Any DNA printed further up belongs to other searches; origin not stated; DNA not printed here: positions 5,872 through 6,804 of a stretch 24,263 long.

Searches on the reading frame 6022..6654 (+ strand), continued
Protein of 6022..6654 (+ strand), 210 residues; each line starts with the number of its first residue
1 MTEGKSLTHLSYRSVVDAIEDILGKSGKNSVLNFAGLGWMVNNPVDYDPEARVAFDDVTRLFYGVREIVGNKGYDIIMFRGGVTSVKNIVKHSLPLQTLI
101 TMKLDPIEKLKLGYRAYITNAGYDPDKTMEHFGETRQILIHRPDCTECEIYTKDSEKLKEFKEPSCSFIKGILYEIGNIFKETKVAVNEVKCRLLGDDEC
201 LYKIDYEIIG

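Call 46: search_solved_structures(query=A1, max_evalue=10, show_alignments=5)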
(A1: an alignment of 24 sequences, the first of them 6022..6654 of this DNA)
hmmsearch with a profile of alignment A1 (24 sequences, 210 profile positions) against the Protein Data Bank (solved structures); distinct sequences matched with E-value up to 10: 9.
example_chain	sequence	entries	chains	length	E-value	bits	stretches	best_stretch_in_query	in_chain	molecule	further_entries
2o09_A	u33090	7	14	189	0.19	14.4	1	142-208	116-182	Alr2278 protein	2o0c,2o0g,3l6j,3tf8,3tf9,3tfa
3tfd_A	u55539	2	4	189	0.2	14.4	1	142-208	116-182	Alr2278 protein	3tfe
4iae_A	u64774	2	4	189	0.2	14.3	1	142-208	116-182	Alr2278 protein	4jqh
6mx5_A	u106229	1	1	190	0.2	14.3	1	142-208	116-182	Alr2278 protein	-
3tff_A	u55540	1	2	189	0.21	14.3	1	142-208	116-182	Alr2278 protein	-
3tfg_A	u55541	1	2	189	0.22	14.3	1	142-208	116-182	Alr2278 protein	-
6dxi_A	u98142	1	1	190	0.24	14.1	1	142-208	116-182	H-NOX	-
4iah_A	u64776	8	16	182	0.28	13.9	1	142-208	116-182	Alr2278 protein | H-NOX domain protein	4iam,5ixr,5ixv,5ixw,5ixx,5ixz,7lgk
4fva_A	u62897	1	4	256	0.99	12.1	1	80-124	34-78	5'-tyrosyl-DNA phosphodiesterase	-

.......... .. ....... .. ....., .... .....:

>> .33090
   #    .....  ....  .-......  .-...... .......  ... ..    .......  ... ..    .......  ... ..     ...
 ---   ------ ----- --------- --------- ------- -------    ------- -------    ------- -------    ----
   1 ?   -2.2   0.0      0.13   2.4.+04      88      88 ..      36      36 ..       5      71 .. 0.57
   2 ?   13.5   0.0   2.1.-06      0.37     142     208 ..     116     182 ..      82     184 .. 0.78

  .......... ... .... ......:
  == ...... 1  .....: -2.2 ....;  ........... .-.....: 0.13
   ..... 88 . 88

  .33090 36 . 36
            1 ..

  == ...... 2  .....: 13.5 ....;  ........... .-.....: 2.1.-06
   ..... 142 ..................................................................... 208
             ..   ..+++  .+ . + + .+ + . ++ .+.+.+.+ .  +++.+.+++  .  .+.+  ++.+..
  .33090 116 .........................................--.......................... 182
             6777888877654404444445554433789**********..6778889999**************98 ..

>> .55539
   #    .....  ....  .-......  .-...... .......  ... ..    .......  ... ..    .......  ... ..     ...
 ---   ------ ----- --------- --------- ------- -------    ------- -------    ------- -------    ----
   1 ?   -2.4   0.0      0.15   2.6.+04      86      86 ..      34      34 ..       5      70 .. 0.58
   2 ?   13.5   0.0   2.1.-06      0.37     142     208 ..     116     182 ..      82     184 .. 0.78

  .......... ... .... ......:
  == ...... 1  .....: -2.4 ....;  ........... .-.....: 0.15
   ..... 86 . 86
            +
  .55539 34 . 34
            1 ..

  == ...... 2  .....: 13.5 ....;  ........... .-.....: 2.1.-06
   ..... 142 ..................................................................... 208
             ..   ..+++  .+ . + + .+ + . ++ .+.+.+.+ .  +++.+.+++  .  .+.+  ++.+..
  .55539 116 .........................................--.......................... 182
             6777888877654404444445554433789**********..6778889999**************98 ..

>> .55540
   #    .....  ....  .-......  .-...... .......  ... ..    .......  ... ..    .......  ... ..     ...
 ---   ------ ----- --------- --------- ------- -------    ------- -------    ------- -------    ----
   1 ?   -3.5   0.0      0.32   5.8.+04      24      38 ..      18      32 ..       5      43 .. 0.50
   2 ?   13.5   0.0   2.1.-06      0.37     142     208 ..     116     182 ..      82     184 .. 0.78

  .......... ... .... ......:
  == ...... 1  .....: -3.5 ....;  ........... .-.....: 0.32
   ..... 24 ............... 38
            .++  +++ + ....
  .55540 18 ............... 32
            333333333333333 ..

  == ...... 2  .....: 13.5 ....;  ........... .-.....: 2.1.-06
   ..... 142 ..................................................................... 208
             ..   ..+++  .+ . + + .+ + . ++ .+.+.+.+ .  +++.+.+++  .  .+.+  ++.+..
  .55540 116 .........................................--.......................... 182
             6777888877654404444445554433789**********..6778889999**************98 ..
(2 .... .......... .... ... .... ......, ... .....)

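Call 62: search_protein_representatives(alignment_id=A1)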
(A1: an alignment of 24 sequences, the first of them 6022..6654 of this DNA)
Query: 24 sequences, 210 profile positions. Proteins with E-value up to 0.001 (for the whole library): 163; up to 1e-10: 24; up to 1e-30: 7. The best 150 are listed.
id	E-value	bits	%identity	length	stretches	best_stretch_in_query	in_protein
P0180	8.1e-106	368.6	-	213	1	1-208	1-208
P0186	1.9e-60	220.3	-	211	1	1-210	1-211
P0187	6.0e-60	218.7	-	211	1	5-209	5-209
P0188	1.4e-53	197.9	-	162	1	78-192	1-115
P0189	4.5e-50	186.4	-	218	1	1-209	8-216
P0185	1.2e-44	168.7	-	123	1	1-95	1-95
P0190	1.5e-37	145.5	-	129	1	3-126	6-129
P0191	3.1e-29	118.3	-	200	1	1-208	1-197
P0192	5.2e-22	94.7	-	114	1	1-84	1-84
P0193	1.7e-16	76.7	-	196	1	9-206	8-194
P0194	5.7e-15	71.7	-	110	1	1-73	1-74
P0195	8.1e-15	71.2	-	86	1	122-209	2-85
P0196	2.2e-14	69.8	-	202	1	15-206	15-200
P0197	3.2e-14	69.3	-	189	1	7-208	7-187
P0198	2.1e-13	66.6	-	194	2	10-84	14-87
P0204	4.9e-11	58.9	-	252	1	2-205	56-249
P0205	6.2e-11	58.5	-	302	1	13-206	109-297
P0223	9.2e-09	51.5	-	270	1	15-206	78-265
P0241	4.0e-07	46.1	-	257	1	18-208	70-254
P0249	1.3e-06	44.4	-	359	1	13-207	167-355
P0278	2.1e-05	40.5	-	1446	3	151-206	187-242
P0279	2.1e-05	40.5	-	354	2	134-206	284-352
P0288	3.6e-05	39.7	-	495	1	6-206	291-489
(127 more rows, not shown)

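Call 63: search_protein_families(library=pfam, proteins=[P0205, P0249, P0279, P0288, P0278, P0223, P0241, P0204], max_evalue=0.001)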
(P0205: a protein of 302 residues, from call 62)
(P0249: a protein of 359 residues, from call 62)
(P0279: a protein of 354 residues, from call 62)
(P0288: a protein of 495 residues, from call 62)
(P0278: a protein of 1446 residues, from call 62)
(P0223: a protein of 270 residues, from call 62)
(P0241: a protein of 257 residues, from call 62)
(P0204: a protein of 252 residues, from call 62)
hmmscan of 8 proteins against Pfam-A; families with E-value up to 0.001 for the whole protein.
P0205 (302 aa): 2 families
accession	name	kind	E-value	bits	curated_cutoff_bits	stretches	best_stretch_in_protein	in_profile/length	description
PF02830.23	V4R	-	3.1e-09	37.2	31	1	238-297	2-61/62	V4R domain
PF18546.6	MetOD1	-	8.8e-05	23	23.8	1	229-296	76-141/142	Methanogen output domain 1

P0249 (359 aa): 1 family
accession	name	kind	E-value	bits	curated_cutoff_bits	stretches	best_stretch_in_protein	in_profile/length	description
PF02830.23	V4R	-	4.3e-11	43.2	31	1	301-354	7-61/62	V4R domain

P0279 (354 aa): 2 families
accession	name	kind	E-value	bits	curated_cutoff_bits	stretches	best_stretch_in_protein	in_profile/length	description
PF02830.23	V4R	-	5.8e-25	87.6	31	2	105-155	11-61/62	V4R domain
PF18546.6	MetOD1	-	0.0009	19.8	23.8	0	79-154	72-141/142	Methanogen output domain 1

P0288 (495 aa): 6 families
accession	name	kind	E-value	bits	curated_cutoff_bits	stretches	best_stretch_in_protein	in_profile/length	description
PF00069.31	Pkinase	-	9.9e-56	189.5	31.7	1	12-260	1-254/263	Protein kinase domain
PF07714.23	PK_Tyr_Ser-Thr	-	1.3e-36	126.7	23.1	1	14-258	3-249/258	Protein tyrosine and serine/threonine kinase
PF02830.23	V4R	-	6.1e-11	42.7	31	1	429-489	1-61/62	V4R domain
PF03109.22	ABC1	-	6.3e-08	32.5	22.9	1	83-163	140-219/244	ABC1 atypical kinase-like domain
PF01636.29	APH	-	5.5e-07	30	23.2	0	129-160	167-199/239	Phosphotransferase enzyme family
PF14531.12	Kinase-like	-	0.00037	20.3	25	1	119-217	153-257/289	Kinase-like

P0278 (1446 aa): 5 families
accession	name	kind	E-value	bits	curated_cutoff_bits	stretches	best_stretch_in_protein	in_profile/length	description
PF00072.30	Response_reg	-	2.7e-46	156.7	30.2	2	1324-1435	1-109/111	Response regulator receiver domain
PF02518.31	HATPase_c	-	9.7e-30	103.7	26.4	1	1044-1162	1-109/111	Histidine kinase-, DNA gyrase B-, and HSP90-like ATPase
PF00512.31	HisKA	-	2.1e-22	79.4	26.9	1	933-997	2-66/66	His Kinase A (phospho-acceptor) domain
PF02830.23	V4R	-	1e-06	29.2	31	0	489-528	21-59/62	V4R domain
PF23198.2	PDE8A_N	-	7e-06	26.5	29.6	0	1340-1422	29-114/147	PDE8A-like, N-terminal domain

P0223 (270 aa): 2 families
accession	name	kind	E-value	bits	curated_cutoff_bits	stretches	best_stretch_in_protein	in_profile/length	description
PF02830.23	V4R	-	8.9e-09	35.8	31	1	206-265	3-61/62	V4R domain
PF18546.6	MetOD1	-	0.00051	20.5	23.8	1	199-265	79-142/142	Methanogen output domain 1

P0241 (257 aa): 2 families
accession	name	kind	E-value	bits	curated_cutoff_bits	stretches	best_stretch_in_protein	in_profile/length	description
PF02830.23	V4R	-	5e-11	43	31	1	198-252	6-61/62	V4R domain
PF18546.6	MetOD1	-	8.4e-05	23.1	23.8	1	184-251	75-141/142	Methanogen output domain 1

P0204 (252 aa): 1 family
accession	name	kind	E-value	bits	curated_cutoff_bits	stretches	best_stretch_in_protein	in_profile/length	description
PF02830.23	V4R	-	1.5e-15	57.5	31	1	195-250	5-61/62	V4R domain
